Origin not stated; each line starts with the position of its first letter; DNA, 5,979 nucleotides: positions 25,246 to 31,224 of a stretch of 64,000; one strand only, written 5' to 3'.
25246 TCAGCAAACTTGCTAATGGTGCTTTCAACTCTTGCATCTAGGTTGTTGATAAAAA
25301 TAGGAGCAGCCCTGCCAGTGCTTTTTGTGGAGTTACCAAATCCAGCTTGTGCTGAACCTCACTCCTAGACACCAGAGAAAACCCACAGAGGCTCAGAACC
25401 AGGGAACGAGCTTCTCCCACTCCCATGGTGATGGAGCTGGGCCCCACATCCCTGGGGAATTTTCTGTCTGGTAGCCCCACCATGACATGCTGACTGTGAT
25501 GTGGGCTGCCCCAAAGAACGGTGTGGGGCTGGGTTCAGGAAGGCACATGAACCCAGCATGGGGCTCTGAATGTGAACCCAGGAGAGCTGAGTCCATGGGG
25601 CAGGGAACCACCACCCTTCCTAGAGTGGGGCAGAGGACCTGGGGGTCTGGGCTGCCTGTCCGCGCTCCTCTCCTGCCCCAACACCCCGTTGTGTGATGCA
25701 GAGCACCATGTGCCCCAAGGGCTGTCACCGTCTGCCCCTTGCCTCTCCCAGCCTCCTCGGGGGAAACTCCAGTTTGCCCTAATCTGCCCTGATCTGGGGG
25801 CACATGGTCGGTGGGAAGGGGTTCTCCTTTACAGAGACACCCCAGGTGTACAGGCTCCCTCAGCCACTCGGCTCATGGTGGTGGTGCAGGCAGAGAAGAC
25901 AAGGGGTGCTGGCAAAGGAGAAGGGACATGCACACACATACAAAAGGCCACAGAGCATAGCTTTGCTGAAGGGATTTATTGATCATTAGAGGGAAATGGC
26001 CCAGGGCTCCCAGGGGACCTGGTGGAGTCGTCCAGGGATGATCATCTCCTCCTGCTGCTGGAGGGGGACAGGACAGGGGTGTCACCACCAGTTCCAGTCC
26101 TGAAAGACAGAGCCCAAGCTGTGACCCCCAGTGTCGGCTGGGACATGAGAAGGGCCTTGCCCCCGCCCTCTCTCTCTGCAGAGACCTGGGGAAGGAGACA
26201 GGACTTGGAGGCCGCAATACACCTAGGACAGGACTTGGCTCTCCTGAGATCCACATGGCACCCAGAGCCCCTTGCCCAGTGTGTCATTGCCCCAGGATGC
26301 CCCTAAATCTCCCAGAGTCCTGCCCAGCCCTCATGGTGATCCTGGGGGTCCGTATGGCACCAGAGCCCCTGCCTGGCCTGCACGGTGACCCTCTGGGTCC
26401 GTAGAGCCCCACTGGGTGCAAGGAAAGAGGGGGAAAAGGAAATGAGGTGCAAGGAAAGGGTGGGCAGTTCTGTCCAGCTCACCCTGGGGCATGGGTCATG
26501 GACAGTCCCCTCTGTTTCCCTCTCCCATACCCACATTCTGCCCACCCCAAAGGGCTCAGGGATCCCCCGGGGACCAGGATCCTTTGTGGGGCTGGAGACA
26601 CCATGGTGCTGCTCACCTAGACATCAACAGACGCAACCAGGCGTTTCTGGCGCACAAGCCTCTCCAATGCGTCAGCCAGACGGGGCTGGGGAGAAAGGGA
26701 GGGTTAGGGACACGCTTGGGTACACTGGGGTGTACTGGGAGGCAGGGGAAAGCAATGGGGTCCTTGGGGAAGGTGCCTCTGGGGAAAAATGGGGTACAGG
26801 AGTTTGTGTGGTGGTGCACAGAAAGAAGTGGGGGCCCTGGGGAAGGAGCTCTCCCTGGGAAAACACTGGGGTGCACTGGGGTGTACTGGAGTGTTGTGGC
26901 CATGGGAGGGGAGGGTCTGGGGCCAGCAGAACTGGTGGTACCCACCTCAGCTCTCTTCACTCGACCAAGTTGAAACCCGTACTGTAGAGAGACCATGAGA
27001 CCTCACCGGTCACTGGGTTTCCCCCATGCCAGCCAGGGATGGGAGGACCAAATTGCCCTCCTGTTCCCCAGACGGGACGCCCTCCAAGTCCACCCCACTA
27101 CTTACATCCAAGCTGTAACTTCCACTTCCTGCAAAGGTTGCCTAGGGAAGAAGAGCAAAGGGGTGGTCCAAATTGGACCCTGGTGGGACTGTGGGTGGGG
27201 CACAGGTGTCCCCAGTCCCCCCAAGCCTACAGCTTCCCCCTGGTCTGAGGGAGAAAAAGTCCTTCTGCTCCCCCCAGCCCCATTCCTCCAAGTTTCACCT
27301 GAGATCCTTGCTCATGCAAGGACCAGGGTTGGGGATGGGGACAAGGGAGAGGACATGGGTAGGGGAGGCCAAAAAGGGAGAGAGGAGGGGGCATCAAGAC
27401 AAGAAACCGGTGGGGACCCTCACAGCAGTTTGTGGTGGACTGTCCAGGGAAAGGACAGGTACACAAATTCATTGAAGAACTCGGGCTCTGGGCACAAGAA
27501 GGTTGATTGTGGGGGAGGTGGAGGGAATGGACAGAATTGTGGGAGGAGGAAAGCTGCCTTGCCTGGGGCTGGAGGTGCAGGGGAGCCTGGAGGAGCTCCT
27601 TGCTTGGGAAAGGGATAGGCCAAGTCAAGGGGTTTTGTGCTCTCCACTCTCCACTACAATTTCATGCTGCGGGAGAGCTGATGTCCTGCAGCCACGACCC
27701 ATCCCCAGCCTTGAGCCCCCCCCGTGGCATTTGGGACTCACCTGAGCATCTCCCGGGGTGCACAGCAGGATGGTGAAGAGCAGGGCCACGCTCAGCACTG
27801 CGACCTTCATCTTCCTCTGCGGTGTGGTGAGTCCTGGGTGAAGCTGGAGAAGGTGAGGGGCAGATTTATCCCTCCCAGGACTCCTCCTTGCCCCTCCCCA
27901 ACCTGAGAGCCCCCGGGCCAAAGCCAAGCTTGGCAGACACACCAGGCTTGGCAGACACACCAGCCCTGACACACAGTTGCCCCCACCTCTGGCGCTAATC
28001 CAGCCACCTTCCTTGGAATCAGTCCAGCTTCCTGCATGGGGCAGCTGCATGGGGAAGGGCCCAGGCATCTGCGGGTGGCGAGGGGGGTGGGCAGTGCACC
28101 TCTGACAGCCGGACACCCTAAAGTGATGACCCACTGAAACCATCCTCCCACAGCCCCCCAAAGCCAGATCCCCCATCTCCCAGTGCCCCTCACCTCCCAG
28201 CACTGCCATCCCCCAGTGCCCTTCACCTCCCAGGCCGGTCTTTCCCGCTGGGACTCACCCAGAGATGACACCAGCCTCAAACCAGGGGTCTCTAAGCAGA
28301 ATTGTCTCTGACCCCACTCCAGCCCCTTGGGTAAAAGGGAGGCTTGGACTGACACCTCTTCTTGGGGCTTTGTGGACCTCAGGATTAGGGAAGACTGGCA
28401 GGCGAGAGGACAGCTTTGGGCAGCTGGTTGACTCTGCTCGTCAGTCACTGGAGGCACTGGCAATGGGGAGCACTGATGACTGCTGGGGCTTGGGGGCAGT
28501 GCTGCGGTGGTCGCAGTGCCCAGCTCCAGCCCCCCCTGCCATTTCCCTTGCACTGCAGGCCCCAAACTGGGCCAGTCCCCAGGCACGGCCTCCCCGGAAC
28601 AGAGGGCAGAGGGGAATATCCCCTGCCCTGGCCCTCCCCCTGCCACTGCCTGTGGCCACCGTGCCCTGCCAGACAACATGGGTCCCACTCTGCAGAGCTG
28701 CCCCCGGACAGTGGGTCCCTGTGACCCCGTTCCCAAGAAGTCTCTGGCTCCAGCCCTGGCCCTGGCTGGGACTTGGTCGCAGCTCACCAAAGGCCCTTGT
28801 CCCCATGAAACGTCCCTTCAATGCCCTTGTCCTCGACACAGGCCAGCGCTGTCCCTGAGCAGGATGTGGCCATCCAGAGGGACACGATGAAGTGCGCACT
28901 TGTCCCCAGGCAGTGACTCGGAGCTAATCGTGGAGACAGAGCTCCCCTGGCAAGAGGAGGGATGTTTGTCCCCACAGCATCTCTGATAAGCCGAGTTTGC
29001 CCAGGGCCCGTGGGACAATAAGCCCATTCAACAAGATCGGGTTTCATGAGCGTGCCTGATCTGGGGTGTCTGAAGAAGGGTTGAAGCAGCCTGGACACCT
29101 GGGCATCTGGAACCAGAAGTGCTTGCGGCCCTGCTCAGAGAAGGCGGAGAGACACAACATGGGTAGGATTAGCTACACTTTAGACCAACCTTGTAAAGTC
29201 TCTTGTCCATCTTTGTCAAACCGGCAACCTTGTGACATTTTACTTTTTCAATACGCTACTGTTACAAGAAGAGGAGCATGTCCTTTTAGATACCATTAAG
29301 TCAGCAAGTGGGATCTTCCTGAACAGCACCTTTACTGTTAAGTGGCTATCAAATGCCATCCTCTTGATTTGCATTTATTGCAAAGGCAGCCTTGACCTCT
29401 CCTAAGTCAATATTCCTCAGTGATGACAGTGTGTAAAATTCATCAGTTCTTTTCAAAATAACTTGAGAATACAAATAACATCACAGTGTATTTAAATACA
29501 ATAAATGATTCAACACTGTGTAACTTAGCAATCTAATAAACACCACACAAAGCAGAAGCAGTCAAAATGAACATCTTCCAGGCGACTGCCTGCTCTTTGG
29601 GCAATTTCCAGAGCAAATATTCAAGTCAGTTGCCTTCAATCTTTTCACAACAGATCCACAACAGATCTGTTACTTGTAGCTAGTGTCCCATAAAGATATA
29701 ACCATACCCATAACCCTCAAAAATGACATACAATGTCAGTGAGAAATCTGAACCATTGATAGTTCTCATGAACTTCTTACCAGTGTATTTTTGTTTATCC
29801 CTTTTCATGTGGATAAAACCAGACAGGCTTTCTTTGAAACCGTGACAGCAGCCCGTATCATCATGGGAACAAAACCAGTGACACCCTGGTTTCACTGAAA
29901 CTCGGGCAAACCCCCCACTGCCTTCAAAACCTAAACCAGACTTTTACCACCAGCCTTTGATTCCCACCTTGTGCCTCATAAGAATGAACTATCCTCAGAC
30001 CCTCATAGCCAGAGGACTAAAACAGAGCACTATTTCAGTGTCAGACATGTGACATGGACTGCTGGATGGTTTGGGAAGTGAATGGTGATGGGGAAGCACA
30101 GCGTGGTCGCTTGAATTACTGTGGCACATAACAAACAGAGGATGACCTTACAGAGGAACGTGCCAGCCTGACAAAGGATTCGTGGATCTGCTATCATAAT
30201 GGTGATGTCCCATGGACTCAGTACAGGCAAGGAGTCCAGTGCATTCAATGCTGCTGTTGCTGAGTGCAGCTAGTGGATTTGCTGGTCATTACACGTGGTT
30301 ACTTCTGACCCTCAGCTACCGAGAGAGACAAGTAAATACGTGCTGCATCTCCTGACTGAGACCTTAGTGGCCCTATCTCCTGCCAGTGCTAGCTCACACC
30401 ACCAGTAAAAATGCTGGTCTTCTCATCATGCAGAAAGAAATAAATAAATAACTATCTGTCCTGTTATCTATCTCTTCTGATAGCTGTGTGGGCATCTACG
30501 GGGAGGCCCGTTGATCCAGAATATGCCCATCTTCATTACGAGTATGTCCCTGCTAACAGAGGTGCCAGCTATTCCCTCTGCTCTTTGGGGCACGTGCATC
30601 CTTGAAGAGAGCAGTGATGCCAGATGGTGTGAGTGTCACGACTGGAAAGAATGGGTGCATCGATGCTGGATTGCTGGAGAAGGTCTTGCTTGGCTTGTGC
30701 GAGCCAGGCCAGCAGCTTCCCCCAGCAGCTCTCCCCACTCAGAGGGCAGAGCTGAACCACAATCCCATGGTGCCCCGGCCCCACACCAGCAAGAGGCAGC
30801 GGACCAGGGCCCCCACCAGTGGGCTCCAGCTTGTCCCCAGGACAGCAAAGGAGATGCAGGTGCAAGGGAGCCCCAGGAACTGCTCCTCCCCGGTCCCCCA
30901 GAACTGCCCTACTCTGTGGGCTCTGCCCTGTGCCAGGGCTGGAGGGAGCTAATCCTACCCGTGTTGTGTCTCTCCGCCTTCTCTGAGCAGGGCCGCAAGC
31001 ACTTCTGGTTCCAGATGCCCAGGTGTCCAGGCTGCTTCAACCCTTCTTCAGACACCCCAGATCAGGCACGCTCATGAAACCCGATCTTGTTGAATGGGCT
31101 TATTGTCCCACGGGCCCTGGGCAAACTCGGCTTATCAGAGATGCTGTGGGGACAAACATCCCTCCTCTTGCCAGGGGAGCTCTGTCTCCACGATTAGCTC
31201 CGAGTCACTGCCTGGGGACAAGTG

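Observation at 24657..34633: Large near-perfect palindrome with a ~1.77 kb unique spacer in the region upstream of ACADM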

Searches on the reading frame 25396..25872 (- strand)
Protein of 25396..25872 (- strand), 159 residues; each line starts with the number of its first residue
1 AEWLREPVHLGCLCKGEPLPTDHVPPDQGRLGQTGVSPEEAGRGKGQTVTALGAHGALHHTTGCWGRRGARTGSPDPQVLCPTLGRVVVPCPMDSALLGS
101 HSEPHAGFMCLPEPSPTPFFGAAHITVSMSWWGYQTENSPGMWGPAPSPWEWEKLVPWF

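Call 64: search_protein_families(library=pfam, proteins=[window:25396-25872:-], max_evalue=0.1)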
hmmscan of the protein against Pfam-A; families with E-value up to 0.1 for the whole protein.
window:25396-25872:- (159 aa): 0 families

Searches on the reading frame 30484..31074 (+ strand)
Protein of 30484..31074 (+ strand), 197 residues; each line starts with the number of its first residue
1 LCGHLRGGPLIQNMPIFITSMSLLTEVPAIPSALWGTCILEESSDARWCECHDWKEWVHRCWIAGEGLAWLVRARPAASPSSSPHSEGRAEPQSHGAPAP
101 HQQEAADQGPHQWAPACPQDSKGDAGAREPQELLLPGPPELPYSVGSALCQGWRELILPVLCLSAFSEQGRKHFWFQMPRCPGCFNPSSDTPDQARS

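Call 64: search_protein_families(library=pfam, proteins=[window:30484-31074:+], max_evalue=0.1)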
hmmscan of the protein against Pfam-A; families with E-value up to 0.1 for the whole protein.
window:30484-31074:+ (197 aa): 0 families
